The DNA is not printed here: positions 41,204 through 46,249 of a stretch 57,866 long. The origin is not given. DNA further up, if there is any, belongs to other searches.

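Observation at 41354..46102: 1582-aa catalytically degenerate IleRS scaffold fused to HhH, a ~350-aa disordered linker and a DUF835-like domain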

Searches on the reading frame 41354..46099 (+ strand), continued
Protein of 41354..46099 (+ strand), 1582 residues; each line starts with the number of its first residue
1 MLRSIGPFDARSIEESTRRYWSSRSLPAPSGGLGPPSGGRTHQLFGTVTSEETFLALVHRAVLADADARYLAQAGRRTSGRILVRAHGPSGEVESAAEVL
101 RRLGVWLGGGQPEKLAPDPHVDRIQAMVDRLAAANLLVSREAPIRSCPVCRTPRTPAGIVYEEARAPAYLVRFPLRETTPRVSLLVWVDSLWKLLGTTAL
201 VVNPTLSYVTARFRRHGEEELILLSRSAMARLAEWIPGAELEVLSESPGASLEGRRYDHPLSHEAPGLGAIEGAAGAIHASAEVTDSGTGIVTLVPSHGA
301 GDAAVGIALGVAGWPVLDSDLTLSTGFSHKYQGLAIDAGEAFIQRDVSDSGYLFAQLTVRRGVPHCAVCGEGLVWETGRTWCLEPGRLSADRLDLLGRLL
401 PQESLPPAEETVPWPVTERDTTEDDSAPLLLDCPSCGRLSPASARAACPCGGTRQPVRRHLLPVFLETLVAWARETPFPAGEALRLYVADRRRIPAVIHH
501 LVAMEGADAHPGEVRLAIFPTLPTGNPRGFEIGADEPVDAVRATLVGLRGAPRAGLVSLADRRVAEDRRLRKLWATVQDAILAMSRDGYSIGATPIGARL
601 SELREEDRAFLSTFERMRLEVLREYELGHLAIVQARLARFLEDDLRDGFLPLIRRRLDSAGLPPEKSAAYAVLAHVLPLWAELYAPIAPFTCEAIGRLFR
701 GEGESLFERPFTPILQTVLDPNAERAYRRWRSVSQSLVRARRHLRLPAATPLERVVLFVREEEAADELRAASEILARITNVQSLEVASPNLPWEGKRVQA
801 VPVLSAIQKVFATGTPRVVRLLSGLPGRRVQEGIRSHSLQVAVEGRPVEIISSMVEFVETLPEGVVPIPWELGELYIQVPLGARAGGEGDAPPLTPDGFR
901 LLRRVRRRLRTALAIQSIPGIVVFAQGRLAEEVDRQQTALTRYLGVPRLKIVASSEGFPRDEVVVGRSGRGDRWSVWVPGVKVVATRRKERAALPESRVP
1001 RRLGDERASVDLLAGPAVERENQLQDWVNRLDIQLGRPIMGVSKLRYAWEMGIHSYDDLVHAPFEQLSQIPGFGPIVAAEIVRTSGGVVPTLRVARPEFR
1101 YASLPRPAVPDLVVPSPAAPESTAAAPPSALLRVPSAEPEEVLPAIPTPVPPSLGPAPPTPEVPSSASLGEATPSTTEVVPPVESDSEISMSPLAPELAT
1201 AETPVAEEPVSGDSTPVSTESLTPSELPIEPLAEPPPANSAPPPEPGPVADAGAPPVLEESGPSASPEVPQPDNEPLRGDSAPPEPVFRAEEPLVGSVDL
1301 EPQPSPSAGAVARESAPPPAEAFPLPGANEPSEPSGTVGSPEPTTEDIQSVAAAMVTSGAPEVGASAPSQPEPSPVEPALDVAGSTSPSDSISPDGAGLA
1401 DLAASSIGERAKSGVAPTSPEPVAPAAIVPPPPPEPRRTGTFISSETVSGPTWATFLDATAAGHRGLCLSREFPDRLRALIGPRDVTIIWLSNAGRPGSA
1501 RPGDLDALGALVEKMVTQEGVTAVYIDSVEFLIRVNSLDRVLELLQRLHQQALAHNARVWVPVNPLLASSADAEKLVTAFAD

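Call 29: find_encoding_contigs(protein=P0001, flank=10000, max_places=2)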
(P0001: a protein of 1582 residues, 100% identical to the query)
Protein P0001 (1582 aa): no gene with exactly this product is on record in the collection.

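Call 30: find_encoding_contigs(protein=P0106, flank=10000, max_places=1)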
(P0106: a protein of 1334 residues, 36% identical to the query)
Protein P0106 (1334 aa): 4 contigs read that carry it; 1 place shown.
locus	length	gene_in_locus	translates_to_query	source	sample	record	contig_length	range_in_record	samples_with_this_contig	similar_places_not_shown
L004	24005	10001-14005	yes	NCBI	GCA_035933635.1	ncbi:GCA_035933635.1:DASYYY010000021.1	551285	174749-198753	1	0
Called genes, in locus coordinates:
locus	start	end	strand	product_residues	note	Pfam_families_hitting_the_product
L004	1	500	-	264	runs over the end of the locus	PF04414:tRNA_deacylase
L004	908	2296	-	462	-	PF04185:Phosphoesterase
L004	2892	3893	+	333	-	PF24981:Beta-prop_ATRN-LZTR1 (faint), PF24681:Kelch_KLHDC2_KLHL20_DRC7, PF13415:Beta-prop_FBX42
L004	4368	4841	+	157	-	-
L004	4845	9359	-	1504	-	-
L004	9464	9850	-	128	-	PF21485:IF5A-like_N, PF01287:eIF-5a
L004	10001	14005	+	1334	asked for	PF08264:Anticodon_1, PF05763:DUF835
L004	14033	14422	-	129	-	PF00903:Glyoxalase, PF18029:Glyoxalase_6 (weak)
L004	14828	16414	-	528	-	PF06745:ATPase, PF07088:GvpD_P-loop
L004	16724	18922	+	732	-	-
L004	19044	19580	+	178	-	PF18899:DUF5655 (weak)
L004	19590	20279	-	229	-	-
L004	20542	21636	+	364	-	PF13415:Beta-prop_FBX42 (faint), PF24681:Kelch_KLHDC2_KLHL20_DRC7, PF24981:Beta-prop_ATRN-LZTR1 (faint)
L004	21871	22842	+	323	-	-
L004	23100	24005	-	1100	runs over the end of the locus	PF00801:PKD (weak), PF18911:PKD_4 (weak)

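Call 31: find_encoding_contigs(protein=P0076, flank=10000, max_places=1)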
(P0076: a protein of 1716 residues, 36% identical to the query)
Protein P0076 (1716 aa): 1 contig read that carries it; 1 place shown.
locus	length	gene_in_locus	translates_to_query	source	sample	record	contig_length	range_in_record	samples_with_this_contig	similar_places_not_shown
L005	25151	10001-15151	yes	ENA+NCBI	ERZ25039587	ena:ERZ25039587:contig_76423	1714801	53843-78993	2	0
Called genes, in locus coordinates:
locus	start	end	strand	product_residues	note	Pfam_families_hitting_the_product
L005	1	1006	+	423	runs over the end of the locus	PF00675:Peptidase_M16 (faint), PF05193:Peptidase_M16_C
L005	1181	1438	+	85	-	-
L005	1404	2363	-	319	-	PF04414:tRNA_deacylase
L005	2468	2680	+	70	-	-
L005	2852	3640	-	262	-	-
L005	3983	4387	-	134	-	PF01906:YbjQ_1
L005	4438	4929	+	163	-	-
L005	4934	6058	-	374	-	-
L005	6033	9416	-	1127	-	-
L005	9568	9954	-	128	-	PF21485:IF5A-like_N, PF01287:eIF-5a (weak)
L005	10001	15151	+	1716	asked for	PF08264:Anticodon_1, PF05763:DUF835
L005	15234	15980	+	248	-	-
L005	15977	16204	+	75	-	-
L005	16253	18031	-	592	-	PF01432:Peptidase_M3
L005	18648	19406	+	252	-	-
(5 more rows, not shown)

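Call 32: find_encoding_contigs(protein=P0015, flank=10000, max_places=1)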
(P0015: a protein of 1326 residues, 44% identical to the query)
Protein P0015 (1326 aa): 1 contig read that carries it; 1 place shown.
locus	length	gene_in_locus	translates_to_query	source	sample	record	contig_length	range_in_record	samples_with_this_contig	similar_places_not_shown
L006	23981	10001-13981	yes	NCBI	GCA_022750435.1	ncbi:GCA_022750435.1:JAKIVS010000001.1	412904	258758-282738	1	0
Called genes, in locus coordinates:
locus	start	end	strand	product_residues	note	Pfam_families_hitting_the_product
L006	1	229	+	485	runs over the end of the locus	PF04185:Phosphoesterase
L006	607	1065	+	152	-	-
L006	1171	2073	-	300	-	PF00950:ABC-3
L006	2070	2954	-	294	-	PF00005:ABC_tran, PF13304:AAA_21 (faint)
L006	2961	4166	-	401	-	PF01297:ZnuA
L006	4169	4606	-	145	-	PF02742:Fe_dep_repr_C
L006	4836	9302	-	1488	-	-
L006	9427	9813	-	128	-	PF21485:IF5A-like_N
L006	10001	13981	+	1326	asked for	PF08264:Anticodon_1, PF05763:DUF835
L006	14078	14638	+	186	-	-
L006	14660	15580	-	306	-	PF00753:Lactamase_B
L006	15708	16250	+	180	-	PF08002:DUF1697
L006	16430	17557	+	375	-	PF00083:Sugar_tr (weak), PF07690:MFS_1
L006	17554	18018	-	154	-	-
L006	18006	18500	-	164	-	-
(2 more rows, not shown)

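Call 82: find_encoding_contigs(protein=P0114, flank=10000, max_places=2)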
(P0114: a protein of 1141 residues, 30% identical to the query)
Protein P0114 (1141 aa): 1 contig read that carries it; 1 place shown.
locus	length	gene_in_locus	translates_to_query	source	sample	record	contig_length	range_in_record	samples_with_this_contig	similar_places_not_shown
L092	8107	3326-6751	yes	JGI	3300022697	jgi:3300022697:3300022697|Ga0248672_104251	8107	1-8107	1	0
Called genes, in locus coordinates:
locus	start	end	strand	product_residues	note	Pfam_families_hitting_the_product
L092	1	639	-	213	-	?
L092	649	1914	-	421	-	PF00483:NTP_transferase, PF24894:Hexapep_GlmU, PF25247:LbH_GLGC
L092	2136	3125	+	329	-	PF03747:ADP_ribosyl_GH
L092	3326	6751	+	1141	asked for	PF00133:tRNA-synt_1, PF09334:tRNA-synt_1g (faint), PF00133:tRNA-synt_1, PF08264:Anticodon_1, PF19302:DUF5915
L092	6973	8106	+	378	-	?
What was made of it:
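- Tried and rejected: P0114, a high-GC plain IleRS, sits on an uninformative 8-kb contig with GlgC-like and ADP-ribosylglycohydrolase neighbours (call 82).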
